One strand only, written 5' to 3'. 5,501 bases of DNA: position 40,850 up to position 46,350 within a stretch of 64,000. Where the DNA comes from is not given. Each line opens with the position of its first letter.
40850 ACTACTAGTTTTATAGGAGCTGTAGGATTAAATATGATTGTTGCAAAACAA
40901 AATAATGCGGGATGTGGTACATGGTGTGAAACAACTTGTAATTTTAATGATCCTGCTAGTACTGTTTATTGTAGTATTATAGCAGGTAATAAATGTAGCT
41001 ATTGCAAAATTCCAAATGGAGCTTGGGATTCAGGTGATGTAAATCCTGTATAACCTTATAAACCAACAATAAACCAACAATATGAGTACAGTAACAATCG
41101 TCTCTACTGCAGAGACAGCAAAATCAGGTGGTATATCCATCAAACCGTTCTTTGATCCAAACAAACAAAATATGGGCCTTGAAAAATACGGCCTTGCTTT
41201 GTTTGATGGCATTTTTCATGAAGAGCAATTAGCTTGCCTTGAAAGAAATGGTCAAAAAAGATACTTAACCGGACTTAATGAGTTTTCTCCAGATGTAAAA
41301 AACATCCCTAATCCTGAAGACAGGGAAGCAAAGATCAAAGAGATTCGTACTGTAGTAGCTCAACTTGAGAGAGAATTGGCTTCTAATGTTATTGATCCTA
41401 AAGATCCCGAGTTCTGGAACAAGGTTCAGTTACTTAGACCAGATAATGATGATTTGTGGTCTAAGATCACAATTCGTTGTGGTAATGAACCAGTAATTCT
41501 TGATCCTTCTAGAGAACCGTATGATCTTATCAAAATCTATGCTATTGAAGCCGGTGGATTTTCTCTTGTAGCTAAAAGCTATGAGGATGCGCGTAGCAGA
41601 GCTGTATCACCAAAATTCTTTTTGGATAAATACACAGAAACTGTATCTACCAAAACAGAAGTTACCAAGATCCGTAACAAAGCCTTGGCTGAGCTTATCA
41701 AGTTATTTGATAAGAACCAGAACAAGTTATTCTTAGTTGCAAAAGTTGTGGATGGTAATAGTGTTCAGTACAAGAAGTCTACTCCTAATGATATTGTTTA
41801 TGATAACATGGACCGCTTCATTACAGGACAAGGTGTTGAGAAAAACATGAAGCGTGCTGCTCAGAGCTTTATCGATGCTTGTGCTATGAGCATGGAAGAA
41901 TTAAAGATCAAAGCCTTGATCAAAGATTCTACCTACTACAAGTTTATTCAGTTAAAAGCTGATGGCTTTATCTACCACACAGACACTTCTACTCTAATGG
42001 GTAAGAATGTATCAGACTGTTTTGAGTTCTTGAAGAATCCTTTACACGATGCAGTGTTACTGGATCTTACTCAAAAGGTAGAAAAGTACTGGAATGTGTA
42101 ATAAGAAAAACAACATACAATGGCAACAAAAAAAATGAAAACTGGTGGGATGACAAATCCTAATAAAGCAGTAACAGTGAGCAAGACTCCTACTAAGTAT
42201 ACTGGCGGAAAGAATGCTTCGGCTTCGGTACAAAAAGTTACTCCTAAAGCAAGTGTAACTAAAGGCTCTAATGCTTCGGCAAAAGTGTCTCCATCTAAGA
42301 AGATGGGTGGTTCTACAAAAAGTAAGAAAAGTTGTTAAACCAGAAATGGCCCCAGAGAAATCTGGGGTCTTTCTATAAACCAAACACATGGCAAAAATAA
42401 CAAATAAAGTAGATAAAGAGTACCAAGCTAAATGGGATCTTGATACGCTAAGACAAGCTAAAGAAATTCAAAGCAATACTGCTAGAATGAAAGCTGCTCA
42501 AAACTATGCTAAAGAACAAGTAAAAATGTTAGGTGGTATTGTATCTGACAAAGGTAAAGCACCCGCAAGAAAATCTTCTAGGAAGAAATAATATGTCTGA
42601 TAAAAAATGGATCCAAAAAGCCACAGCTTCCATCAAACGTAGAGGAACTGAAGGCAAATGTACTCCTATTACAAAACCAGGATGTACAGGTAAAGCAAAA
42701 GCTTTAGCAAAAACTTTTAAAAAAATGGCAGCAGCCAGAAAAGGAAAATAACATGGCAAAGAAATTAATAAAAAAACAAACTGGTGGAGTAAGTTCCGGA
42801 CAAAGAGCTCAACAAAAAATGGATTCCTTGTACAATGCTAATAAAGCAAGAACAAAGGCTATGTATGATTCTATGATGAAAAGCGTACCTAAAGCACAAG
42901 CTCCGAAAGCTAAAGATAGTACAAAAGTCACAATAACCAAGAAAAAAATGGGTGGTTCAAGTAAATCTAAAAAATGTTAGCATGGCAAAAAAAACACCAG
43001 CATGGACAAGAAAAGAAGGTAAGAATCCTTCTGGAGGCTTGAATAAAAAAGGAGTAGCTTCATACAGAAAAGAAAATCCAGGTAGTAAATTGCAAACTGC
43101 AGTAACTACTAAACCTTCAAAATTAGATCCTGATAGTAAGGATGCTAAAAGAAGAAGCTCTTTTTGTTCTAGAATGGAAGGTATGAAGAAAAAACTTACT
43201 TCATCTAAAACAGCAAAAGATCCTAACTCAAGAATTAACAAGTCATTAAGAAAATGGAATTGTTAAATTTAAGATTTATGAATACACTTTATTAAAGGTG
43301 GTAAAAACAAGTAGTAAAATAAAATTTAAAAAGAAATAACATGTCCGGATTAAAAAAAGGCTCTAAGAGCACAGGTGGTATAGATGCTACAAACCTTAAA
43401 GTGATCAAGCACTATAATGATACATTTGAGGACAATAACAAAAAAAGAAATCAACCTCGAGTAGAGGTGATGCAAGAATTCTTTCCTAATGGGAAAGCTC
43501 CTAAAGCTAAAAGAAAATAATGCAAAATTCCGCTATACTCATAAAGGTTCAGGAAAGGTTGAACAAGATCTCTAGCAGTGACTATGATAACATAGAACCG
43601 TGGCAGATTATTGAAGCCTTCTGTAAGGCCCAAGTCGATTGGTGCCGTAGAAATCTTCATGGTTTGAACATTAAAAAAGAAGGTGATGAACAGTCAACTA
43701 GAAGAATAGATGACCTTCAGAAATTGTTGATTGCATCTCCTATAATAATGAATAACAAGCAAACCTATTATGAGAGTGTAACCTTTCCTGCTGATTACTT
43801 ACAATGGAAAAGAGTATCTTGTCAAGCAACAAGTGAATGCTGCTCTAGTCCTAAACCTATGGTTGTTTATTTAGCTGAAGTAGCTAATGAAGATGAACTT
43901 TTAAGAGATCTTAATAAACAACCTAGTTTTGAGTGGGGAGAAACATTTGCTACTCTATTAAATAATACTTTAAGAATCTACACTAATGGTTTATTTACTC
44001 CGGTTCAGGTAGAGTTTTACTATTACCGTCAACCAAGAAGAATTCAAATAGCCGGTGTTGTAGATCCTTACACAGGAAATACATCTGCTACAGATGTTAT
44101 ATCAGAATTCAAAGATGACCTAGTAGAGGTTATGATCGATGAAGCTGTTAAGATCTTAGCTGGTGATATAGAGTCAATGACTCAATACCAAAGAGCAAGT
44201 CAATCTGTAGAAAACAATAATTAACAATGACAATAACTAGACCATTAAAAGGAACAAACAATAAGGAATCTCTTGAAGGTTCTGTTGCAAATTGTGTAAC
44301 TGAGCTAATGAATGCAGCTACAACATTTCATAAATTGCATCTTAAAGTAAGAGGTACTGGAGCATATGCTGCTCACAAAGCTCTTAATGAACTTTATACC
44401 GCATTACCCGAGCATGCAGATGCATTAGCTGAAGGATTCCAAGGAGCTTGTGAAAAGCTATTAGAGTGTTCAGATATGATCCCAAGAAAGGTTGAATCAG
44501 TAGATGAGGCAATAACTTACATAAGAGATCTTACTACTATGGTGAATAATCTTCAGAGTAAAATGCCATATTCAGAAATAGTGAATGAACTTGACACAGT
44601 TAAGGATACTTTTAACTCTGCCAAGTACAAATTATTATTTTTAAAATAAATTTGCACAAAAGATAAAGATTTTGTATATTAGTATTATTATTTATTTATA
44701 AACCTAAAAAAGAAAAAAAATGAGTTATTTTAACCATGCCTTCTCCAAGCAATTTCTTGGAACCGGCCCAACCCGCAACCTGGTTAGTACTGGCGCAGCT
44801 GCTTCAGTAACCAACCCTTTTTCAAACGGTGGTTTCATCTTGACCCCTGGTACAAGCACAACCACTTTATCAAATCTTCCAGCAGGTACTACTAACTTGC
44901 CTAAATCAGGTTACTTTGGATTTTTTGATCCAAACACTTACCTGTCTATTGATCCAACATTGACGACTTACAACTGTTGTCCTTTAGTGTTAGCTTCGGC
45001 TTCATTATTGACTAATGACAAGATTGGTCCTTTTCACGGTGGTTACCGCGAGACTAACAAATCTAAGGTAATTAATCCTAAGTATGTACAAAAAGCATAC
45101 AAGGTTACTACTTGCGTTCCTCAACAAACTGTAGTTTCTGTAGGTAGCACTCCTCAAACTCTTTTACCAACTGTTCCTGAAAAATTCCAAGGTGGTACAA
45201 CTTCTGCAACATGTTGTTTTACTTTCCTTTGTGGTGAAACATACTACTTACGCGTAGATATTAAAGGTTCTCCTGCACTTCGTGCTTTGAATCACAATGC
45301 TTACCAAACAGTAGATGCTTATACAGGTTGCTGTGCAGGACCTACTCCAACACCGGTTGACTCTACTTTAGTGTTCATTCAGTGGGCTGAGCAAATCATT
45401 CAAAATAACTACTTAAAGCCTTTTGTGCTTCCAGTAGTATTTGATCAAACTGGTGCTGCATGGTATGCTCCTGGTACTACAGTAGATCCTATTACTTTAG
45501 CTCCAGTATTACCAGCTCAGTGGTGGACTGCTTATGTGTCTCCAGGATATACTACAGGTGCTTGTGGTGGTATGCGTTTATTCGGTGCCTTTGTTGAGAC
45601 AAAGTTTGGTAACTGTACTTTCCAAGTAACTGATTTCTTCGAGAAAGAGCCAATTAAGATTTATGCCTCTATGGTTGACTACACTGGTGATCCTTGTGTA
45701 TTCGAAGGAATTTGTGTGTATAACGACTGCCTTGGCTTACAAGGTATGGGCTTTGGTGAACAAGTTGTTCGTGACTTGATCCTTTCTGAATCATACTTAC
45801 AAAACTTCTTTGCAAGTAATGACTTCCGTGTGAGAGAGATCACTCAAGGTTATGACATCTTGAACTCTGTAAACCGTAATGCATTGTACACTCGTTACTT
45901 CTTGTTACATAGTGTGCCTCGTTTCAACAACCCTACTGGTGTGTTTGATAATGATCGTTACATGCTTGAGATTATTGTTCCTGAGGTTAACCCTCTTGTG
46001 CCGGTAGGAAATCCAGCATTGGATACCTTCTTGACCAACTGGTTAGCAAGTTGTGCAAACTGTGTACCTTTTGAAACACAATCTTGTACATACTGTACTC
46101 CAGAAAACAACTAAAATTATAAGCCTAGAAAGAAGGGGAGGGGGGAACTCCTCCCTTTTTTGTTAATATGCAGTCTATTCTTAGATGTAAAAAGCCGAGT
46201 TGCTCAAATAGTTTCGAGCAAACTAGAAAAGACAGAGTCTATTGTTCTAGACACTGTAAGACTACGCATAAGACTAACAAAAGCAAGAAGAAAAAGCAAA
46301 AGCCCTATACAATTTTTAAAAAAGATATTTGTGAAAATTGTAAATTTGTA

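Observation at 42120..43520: Cluster of six small lysine-rich basic proteins with a conserved KK(K)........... tail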

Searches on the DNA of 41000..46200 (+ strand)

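Call 8: search_dna_similar(query=window:41000-46200:+, collection=phages, mode=near)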
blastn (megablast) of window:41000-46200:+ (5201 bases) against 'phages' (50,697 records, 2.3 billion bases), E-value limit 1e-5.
No match.

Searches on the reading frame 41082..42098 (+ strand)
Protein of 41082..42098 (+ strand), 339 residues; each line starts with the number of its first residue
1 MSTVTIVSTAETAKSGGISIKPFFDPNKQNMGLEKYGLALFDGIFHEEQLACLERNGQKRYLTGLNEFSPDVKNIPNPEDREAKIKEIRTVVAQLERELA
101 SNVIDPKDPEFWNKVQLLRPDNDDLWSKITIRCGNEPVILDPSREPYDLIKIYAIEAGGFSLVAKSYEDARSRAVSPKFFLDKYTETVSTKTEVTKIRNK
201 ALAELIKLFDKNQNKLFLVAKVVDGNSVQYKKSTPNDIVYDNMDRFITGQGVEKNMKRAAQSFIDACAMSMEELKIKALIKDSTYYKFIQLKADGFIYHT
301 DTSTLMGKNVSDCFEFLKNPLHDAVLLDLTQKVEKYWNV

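Call 9: search_protein_families(library=phrogs, proteins=[window:41082-42098:+], max_evalue=0.001)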
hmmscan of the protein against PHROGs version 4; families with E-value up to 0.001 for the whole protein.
window:41082-42098:+ (339 aa): 0 families

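Call 17: find_related_loci(query=window:41082-42098:+, collection=viral_contigs, flank=6000)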
Query window:41082-42098:+ (339 aa) in viral_contigs; peptide patterns used: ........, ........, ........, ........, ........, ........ (x = any residue, [..] = any of these).
187 stretches matched a pattern; 175 encode a relative of the query (tblastn E <= 1e-3); the best 80 are kept; 80 distinct loci.
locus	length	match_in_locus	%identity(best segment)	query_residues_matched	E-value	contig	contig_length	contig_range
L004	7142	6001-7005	77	3-337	0e+0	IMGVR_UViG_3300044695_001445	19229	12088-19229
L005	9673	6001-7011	75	3-339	0e+0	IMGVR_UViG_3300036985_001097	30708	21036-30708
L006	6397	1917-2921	75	5-339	0e+0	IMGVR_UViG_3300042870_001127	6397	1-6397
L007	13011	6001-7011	75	3-339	0e+0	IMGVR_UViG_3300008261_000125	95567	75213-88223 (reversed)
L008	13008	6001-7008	74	3-338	1e-179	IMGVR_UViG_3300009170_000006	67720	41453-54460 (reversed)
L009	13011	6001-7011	73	3-339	2e-179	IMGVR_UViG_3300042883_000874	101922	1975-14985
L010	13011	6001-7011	73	3-339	2e-179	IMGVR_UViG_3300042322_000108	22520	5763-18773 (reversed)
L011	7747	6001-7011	72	3-339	1e-177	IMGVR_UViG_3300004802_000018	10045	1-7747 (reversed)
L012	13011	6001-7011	72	3-339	2e-174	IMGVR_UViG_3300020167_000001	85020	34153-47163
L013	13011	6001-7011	74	2-337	8e-175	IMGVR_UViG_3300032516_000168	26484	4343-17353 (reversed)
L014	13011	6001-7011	71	3-339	6e-174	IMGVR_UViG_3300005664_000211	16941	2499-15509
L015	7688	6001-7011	71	3-339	5e-174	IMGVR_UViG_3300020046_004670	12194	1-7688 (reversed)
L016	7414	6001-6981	72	12-338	3e-170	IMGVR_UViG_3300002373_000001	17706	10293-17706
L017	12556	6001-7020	69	1-338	2e-168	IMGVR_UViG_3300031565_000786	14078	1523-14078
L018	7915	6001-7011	72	3-339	2e-167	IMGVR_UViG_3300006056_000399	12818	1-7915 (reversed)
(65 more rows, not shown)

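Call 87: search_protein_families(library=pfam, proteins=[window:41082-42098:+], max_evalue=0.1)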
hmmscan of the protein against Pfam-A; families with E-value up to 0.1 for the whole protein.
window:41082-42098:+ (339 aa): 0 families
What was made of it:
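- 41082..42101 (+): up339: the conserved 339-aa gene that forms the left border of the array site. Function unknown. There is no Pfam or PHROG hit (calls 9, 87).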

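Call 101: find_homologous_proteins(query=window:41082-42098:+, max_evalue=1e-10)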
Query window:41082-42098:+ (339 aa): 3292 proteins with E <= 1e-10 among 5983 candidates; the best 120 are listed.
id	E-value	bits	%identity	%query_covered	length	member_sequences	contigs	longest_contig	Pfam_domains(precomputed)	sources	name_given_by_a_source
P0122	6.3e-224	760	100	100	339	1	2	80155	-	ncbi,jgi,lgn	jgi:hypothetical protein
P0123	2.2e-199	680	86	100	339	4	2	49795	-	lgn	-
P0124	4.8e-196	669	84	100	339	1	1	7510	-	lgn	-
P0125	1.5e-194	664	83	100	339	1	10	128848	-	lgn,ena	-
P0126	1.6e-193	660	84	99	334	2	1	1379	-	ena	-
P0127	7.1e-189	645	81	99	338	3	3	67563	-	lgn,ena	-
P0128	1.8e-185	634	78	99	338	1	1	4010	-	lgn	-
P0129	8.5e-185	632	80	99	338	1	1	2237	-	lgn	-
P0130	1.9e-184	631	80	99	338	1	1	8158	-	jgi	-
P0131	7.0e-184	629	80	99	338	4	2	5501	-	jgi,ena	-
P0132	1.2e-183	628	78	99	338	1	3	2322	-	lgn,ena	-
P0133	1.2e-183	628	78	99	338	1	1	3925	-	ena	-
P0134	1.9e-183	627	78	99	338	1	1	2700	-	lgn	-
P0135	1.1e-182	625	77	99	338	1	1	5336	-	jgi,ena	-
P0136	1.6e-182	624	77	99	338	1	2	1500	-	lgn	-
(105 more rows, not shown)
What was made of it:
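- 41082..42101 (+): Homologs occur in 175 IMG/VR stretches (call 17) and in at least 3292 protein clusters (call 101).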

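Call 111: predict_structure(alignment_id=A4)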
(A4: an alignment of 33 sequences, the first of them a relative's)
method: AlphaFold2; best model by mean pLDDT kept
length: 339 residues; sequences in the alignment: 33
mean_pLDDT: 60.8   pTM: 0.47
mean pLDDT of the five models: 60.8, 59.9, 59.4, 59.3, 54.1
residues with pLDDT >= 90: 64; 70-90: 97; 50-70: 37; < 50: 141
segments of 3 or more residues with pLDDT < 50: 1-69, 118-189
pLDDT, mean of each block of 10 residues (from residue 1): 28 26 25 24 28 32 44 74 77 62 75 59 41 31 37 31 33 33 34 79 95 91 76 87 88 72 89 90 86 79 84 85 93 79
secondary structure, 60 per line:
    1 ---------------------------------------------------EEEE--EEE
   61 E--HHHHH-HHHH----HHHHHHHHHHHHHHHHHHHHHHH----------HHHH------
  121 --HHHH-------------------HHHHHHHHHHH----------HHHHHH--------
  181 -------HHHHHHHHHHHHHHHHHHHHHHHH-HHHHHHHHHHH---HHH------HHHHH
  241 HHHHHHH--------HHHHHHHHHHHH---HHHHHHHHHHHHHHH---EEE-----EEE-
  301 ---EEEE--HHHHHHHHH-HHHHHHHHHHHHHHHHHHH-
elements in order: E52-55 E58-61 H64-68 H70-73 H78-100 H111-114 H123-126 H146-156 H167-172 H188-211 H213-223 H236-247 H256-267 H271-285 E289-291 E297-299 E304-307 H310-318 H320-338

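Call 113: fold_search(model_id=the predicted structure, library=pdb)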
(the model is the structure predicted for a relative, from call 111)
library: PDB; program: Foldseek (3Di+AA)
matches with E <= 10: 105; with E <= 0.001: 0
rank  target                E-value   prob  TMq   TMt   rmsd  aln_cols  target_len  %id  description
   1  2zri                  6.9e-01  0.99  0.15  0.16   2.1        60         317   17  MsRecA Q196A ADP form IV (released 2008-12-09)
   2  2odn                  7.6e-01  0.99  0.15  0.17   2.1        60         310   17  MSRECA-dATP complex (released 2007-06-19)
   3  4oqf                  1.1e+00  0.92  0.14  0.15   2.9        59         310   15  Mycobacterium tuberculosis RecA glycerol bound low temperature structure IIB-SR (released 2015-03-18)
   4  4pqr                  1.2e+00  0.89  0.14  0.15   3.0        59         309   15  Mycobacterium tuberculosis RecA glycerol bound low temperature structure IIB-BN (released 2015-03-18)
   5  7siz_D                1.6e+00  0.06  0.12  0.12  20.0       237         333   10  C-type inactivation in a voltage gated K+ channel (released 2022-05-04)
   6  3beh_D                1.8e+00  0.06  0.12  0.16  18.8       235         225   15  Structure of a Bacterial Cyclic Nucleotide Regulated Ion Channel (released 2008-01-15)
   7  9clv_A                1.9e+00  0.04  0.11  0.11  20.1       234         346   15  Human Kv1.3 mutant-P424G (released 2026-01-28)
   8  7wf4_B                2.0e+00  0.04  0.12  0.14  20.2       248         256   15  Composite map of human Kv1.3 channel in dalazatide-bound state with beta subunits (released 2022-02-09)
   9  3lut_B                2.0e+00  0.04  0.12  0.10  23.0       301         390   11  A Structural Model for the Full-length Shaker Potassium Channel Kv1.2 (released 2010-06-23)
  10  1mo4                  2.1e+00  0.75  0.14  0.14   3.0        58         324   16  RECA-ATP-GAMMA-S COMPLEX (released 2003-02-18)
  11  6ys8_A                2.1e+00  0.02  0.11  0.12  20.4       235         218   13  Structure of GldLM, the proton-powered motor that drives protein transport and gliding motility (released 2020-10-14)
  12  7dxe_A                2.2e+00  0.04  0.12  0.07  26.7       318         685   11  Structure of TRPC3 gain of function mutation R803C at 3.2 angstrom in 1340nM free calcium state (released 2022-02-02)
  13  3bng                  2.3e+00  0.06  0.11  0.09  17.5       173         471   12  W. succinogenes NrfA Y218F (released 2008-02-26)
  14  9kdc_D                2.3e+00  0.04  0.11  0.06  25.0       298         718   12  Structure of hTRPC3 in complex with Nb3-37 at 3.01 angstrom (released 2025-10-08)
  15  1rxq_D                2.4e+00  0.06  0.11  0.19  17.2       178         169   10  YfiT from Bacillus subtilis is a probable metal-dependent hydrolase with an unusual four-helix bundle topology (released 2004-07-20)
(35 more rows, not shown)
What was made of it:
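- Tried and rejected: Its function stays unknown (calls 111, 113).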

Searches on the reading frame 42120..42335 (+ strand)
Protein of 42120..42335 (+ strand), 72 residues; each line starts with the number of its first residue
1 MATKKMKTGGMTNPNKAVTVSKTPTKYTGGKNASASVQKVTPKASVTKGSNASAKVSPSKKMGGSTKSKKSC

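Call 6: search_protein_families(library=pfam, proteins=[window:42120-42335:+], max_evalue=1)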
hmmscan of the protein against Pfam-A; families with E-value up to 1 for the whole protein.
window:42120-42335:+ (72 aa): 0 families

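Call 7: search_protein_families(library=phrogs, proteins=[window:42120-42335:+], max_evalue=1)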
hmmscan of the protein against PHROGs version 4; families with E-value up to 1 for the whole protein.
window:42120-42335:+ (72 aa): 1 family
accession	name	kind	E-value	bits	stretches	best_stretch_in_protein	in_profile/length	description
phrog_14870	-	unknown function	0.033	15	1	4-58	157-209/253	-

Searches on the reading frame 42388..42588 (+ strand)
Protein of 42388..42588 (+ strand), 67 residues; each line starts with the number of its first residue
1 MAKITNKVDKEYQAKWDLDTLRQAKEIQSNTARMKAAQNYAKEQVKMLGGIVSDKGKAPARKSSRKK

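Call 6: search_protein_families(library=pfam, proteins=[window:42388-42588:+], max_evalue=1)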
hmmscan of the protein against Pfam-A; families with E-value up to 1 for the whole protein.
window:42388-42588:+ (67 aa): 0 families

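Call 7: search_protein_families(library=phrogs, proteins=[window:42388-42588:+], max_evalue=1)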
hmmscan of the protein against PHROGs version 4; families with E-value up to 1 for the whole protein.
window:42388-42588:+ (67 aa): 1 family
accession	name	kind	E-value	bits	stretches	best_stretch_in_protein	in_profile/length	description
phrog_23715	-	unknown function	0.15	13.4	1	6-49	28-72/75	-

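Call 35: search_dna_similar(query=window:42388-42588:+, collection=phages, mode=protein, max_evalue=0.001, max_rows=30)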
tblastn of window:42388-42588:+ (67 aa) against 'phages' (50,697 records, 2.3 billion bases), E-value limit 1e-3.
No match.
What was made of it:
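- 42388..42591 (+): p2: 67 aa, family f4 (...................KMLGGIV), with a K/R-rich tail. No Pfam or PHROG hit, and no tblastn hit in cultured phage records (calls 6, 7, 35).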

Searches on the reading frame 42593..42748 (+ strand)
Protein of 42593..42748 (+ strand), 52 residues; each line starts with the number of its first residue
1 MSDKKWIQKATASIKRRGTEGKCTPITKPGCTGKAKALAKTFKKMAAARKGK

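Call 6: search_protein_families(library=pfam, proteins=[window:42593-42748:+], max_evalue=1)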
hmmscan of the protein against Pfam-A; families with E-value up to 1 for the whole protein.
window:42593-42748:+ (52 aa): 0 families

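Call 7: search_protein_families(library=phrogs, proteins=[window:42593-42748:+], max_evalue=1)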
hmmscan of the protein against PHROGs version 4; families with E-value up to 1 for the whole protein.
window:42593-42748:+ (52 aa): 2 families
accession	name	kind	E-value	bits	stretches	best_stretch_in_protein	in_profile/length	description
phrog_18107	-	unknown function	0.19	12.6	1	2-29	69-96/201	-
phrog_11393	-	tail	0.3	10.7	1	9-49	271-314/538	tail fiber protein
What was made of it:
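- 42593..42751 (+): p3: 52 aa, family f3 (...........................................), with two conserved Cys. Here it stands alone; elsewhere it is mostly the C-terminal module of 100-300-aa proteins. No Pfam or PHROG hit (calls 6, 7).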

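Call 34: search_dna_similar(query=window:42593-42748:+, collection=phages, mode=protein, max_evalue=0.001, max_rows=30)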
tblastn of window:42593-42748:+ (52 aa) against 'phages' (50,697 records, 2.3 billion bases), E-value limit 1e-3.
No match.
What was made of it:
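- Tried and rejected: tblastn of p2 and p3 against the same records: no match (calls 34, 35).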

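Call 109: search_protein_representatives(protein=window:42593-42748:+)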
Query: 52 residues. Proteins with E-value up to 0.001 (for the whole library): 495; up to 1e-10: 237; up to 1e-30: 1. The best 150 are listed.
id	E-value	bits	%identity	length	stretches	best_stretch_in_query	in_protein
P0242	5.2e-39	144.3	82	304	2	2-49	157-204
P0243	4.8e-21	88.7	94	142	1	2-52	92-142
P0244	9.2e-21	87.8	92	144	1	2-52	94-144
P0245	1.6e-20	87.1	84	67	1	1-51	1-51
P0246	1.8e-20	87.0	92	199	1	2-52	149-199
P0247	3.1e-20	86.2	90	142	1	2-52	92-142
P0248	3.4e-20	86.1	90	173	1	2-52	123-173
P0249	3.8e-20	85.9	96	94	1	2-46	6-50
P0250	4.1e-20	85.8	92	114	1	2-50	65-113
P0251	7.8e-20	85.0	90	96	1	4-52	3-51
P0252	1.3e-19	84.3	92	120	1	2-50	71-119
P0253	1.8e-19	83.8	88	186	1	2-51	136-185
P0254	2.5e-19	83.4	86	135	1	2-51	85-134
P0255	2.8e-19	83.2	91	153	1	2-47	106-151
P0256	3.7e-19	82.9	83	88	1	1-52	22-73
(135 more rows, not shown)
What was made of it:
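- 42593..42751 (+): An exhaustive search found 495 representative clusters at E<=1e-3 (call 109).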
